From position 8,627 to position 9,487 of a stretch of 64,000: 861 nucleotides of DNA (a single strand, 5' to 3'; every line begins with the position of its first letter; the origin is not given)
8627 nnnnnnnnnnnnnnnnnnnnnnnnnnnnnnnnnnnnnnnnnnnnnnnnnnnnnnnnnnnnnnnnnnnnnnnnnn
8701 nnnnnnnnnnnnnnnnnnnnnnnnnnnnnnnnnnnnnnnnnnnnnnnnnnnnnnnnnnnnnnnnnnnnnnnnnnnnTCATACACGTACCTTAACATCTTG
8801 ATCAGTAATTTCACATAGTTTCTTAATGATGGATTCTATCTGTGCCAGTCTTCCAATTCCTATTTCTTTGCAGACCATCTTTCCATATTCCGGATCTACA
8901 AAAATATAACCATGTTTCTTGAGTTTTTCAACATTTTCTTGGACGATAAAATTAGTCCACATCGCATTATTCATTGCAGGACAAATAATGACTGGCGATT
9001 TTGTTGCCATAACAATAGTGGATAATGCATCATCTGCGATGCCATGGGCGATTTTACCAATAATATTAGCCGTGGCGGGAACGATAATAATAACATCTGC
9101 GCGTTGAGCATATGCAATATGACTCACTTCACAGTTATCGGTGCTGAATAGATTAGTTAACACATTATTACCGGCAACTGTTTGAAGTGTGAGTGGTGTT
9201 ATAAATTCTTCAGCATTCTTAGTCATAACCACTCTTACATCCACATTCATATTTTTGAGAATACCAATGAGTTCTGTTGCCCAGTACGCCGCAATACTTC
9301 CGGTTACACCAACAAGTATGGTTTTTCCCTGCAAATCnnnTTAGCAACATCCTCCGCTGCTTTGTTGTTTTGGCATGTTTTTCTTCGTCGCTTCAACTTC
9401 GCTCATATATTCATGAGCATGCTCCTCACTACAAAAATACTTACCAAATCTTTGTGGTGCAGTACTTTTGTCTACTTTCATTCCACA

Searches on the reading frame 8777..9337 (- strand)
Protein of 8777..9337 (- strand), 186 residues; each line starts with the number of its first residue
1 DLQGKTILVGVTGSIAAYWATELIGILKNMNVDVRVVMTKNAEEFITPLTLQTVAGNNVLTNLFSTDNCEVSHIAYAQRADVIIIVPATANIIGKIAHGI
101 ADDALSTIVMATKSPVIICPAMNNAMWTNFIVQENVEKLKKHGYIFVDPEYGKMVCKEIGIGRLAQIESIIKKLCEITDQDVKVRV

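Call 51: search_protein_families(library=pfam, proteins=[window:8777-9337:-], max_evalue=0.001)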
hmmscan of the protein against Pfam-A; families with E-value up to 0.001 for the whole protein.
window:8777-9337:- (186 aa): 1 family
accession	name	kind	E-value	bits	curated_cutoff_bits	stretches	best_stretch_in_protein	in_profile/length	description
PF02441.25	Flavoprotein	-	4.2e-35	121.2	22.7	1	5-175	1-159/162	Flavoprotein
